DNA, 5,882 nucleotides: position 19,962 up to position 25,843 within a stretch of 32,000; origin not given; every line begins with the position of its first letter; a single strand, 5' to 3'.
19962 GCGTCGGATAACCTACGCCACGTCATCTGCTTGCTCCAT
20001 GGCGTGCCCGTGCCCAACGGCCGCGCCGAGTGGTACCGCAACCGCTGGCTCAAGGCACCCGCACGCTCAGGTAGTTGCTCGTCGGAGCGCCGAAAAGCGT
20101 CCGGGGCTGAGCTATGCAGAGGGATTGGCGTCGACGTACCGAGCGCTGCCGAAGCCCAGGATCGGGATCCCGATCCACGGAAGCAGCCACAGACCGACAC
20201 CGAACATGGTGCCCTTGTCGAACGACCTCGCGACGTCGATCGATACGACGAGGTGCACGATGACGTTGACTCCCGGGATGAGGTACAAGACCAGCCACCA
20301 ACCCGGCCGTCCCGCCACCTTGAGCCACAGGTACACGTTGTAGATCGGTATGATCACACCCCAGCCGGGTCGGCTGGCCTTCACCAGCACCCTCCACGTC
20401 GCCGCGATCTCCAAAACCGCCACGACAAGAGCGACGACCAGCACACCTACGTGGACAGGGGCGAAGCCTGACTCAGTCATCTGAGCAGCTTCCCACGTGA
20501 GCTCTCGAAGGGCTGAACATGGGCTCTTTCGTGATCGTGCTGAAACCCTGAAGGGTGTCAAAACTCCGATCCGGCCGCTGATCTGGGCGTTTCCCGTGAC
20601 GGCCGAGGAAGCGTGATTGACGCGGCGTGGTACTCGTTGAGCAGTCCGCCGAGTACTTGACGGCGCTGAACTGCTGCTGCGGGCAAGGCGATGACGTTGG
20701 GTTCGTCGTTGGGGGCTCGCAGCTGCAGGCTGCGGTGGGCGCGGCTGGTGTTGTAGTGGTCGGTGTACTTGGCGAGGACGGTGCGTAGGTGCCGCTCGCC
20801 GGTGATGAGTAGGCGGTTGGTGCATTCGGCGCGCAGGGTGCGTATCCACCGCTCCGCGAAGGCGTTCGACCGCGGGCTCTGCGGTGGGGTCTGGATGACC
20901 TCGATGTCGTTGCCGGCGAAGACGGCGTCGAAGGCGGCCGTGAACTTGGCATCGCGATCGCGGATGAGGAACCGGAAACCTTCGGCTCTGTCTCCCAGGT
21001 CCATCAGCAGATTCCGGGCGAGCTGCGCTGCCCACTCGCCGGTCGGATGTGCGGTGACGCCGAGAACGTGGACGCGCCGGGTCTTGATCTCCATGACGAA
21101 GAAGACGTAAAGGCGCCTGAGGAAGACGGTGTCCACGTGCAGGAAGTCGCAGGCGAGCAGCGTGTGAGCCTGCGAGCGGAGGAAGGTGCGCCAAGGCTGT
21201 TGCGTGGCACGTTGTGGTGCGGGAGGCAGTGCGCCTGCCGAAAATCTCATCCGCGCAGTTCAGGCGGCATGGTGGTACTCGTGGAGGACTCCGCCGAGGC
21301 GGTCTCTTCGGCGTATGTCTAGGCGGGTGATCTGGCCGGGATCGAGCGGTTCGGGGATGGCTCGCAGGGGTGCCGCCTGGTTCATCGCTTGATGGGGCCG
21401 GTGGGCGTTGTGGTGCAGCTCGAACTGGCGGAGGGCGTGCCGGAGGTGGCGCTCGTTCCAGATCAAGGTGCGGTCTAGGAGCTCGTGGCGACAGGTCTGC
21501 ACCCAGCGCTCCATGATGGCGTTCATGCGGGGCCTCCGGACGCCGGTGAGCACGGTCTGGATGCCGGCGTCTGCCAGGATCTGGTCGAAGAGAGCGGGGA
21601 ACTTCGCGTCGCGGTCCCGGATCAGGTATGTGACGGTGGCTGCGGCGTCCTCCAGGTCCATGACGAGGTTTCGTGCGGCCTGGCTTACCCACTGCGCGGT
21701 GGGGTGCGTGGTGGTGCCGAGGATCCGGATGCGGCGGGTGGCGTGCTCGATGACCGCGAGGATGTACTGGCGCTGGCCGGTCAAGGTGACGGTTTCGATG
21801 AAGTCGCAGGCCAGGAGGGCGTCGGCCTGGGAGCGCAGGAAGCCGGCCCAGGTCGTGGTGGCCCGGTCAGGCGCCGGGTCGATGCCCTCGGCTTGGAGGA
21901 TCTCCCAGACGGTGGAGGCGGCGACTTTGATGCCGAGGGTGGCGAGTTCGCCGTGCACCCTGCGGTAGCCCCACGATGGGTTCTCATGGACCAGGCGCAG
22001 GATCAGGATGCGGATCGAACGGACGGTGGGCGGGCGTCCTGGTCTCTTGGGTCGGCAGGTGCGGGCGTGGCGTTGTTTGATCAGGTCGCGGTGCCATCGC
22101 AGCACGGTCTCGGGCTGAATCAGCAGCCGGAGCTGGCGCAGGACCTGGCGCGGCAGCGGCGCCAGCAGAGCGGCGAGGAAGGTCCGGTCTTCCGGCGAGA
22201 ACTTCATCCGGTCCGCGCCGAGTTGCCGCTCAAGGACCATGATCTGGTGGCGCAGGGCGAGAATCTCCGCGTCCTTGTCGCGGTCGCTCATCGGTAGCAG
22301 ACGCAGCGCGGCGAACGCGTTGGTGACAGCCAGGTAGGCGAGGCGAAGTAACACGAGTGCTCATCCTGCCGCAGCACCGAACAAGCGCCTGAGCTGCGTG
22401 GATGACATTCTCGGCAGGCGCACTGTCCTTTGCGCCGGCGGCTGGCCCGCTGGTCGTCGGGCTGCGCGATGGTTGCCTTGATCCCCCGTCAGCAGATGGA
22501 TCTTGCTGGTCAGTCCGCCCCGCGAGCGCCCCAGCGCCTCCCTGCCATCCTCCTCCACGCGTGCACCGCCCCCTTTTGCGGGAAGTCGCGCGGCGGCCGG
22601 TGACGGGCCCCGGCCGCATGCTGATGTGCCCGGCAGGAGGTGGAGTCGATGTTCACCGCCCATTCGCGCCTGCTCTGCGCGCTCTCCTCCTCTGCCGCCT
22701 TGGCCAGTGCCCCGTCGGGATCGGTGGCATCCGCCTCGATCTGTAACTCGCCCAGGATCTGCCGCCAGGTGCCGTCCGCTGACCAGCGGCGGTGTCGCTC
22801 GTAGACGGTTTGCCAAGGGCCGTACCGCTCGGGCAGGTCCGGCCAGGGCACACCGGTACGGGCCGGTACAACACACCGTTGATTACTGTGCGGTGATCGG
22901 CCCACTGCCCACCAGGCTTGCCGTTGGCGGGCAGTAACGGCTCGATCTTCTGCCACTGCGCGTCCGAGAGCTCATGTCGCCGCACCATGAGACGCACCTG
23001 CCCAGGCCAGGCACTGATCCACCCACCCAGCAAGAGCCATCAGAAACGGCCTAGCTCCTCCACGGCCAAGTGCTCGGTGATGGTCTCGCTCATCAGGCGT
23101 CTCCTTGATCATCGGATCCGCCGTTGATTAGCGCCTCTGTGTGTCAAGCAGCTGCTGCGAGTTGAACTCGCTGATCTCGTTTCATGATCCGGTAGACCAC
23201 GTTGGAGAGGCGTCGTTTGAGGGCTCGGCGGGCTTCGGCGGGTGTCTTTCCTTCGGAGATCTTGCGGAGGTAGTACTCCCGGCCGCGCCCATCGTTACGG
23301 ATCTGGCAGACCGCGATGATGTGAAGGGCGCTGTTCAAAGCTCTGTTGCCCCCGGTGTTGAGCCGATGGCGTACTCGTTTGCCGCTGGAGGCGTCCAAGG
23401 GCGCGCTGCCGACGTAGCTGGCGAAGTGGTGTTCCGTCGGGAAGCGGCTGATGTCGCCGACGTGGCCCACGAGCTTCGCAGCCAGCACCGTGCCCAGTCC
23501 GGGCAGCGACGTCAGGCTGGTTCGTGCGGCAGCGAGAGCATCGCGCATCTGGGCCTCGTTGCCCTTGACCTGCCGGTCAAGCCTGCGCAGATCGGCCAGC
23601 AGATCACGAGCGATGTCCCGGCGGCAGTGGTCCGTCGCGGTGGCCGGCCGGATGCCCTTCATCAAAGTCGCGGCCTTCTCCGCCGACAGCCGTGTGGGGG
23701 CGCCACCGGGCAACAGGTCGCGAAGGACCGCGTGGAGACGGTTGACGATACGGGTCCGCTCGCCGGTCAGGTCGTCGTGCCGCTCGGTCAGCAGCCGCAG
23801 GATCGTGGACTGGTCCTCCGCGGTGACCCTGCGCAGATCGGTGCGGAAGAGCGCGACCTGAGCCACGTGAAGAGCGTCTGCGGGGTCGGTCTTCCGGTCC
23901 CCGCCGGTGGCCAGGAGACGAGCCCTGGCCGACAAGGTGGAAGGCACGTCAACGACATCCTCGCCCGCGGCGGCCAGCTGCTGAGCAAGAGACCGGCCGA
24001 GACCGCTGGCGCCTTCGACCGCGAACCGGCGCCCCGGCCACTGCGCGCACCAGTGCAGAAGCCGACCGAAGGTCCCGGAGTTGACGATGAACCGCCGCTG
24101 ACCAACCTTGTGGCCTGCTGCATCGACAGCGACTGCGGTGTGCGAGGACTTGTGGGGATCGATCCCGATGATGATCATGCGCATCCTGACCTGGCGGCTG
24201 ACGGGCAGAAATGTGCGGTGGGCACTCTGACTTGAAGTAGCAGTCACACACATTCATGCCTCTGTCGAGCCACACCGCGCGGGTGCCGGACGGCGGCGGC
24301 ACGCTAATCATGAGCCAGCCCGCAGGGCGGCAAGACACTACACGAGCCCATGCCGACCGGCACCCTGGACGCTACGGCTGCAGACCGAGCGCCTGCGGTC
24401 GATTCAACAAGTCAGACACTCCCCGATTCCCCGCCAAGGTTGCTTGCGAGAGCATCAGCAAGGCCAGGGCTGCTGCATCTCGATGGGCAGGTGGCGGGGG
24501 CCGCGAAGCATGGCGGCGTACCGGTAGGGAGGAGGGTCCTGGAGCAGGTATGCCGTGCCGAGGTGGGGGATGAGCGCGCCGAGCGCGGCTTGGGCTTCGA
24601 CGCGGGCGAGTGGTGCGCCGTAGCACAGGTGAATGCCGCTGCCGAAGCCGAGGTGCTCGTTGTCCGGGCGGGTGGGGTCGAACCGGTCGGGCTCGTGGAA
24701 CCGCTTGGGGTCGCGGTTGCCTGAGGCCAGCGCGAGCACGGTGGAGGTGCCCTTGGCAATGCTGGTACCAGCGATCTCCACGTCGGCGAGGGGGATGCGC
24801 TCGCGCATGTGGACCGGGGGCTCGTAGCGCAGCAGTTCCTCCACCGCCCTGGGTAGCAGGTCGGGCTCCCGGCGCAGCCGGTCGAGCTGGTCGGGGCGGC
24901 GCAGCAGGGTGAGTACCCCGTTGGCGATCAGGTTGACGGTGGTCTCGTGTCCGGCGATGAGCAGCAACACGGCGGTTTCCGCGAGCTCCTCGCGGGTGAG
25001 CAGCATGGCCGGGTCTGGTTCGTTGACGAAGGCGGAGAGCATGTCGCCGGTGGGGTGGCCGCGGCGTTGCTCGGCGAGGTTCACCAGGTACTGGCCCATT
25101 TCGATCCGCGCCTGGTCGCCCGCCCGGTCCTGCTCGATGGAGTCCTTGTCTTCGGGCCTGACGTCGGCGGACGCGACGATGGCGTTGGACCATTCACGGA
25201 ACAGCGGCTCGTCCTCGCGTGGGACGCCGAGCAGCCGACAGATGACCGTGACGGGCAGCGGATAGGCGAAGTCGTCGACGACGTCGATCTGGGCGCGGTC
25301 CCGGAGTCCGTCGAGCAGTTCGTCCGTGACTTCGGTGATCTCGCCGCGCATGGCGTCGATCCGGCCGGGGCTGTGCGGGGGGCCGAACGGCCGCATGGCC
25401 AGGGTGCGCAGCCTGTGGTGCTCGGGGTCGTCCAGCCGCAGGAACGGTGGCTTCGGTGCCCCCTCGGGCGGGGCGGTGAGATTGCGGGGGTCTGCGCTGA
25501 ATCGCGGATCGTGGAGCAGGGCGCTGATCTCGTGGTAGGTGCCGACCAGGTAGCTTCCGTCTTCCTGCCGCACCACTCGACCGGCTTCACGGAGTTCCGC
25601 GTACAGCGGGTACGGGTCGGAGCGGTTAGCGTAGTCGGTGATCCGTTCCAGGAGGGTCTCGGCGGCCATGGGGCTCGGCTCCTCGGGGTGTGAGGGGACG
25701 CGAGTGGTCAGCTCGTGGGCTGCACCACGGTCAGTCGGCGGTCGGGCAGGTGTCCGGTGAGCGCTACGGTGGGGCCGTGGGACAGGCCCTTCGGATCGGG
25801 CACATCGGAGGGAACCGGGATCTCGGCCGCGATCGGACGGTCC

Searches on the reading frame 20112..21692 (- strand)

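Call 6: search_protein_families(library=pfam, proteins=[window:20112-21692:-])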
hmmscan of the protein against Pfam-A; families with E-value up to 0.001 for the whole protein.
window:20112-21692:- (526 aa): 1 family
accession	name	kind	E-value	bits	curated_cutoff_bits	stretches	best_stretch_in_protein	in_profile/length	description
PF18936.5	DUF5684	-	8e-23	81.3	27.4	1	444-521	1-80/81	Family of unknown function (DUF5684)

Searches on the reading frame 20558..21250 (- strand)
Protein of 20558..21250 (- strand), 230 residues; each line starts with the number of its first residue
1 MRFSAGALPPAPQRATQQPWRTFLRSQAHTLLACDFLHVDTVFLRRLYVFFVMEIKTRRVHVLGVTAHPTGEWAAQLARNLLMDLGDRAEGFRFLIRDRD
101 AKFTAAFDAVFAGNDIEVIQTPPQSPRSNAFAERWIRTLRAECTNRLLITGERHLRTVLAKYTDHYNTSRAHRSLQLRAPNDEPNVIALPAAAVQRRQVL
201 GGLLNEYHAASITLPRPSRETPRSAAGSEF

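Call 72: search_protein_families(library=pfam, proteins=[window:20558-21250:-], max_evalue=0.01)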
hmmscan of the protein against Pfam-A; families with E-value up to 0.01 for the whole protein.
window:20558-21250:- (230 aa): 1 family
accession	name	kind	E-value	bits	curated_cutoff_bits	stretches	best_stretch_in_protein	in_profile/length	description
PF13683.12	rve_3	-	2.6e-14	53.2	26.5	1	115-180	2-67/67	Integrase core domain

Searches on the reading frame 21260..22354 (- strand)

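Call 6: search_protein_families(library=pfam, proteins=[window:21260-22354:-])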
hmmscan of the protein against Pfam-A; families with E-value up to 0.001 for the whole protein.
window:21260-22354:- (364 aa): 4 families
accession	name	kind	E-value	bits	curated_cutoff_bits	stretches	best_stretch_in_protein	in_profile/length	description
PF13683.12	rve_3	-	1.8e-11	44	26.5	1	264-329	2-67/67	Integrase core domain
PF13565.12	HTH_32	-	1e-06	29.6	33.7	1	83-153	1-73/73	Homeodomain-like domain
PF13276.12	HTH_21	-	0.00011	22.9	28.1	1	116-158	8-52/60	HTH-like domain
PF01498.24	HTH_Tnp_Tc3_2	-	0.00022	21.9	31.5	1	118-158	4-44/72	Transposase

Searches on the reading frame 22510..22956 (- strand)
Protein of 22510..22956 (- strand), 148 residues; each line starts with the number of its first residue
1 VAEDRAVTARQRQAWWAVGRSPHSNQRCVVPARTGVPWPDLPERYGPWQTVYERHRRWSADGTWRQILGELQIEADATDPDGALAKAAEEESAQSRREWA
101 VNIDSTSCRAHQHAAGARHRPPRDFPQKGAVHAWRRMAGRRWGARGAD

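Call 72: search_protein_families(library=pfam, proteins=[window:22510-22956:-], max_evalue=0.01)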
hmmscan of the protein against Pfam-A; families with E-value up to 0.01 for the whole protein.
window:22510-22956:- (148 aa): 1 family
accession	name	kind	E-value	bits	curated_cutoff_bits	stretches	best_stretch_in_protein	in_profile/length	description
PF13340.11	DUF4096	-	1.3e-13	51.4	34.3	1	31-67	39-75/76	Putative transposase of IS4/5 family (DUF4096)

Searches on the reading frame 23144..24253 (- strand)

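Call 6: search_protein_families(library=pfam, proteins=[window:23144-24253:-])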
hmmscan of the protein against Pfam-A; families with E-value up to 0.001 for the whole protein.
window:23144-24253:- (369 aa): 2 families
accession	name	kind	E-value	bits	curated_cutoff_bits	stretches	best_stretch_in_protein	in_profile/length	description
PF01548.23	DEDD_Tnp_IS110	-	1.9e-24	86.6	29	1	29-182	1-155/155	Transposase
PF02371.22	Transposase_20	-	2.6e-22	79.4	21.3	1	246-328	3-86/87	Transposase IS116/IS110/IS902 family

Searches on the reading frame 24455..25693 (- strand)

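Call 72: search_protein_families(library=pfam, proteins=[window:24455-25693:-], max_evalue=0.01)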
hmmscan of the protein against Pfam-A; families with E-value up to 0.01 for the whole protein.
window:24455-25693:- (412 aa): 1 family
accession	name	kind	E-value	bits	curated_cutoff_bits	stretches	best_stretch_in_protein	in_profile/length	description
PF00067.27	p450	-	1.6e-30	106.8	22.8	1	65-378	66-432/462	Cytochrome P450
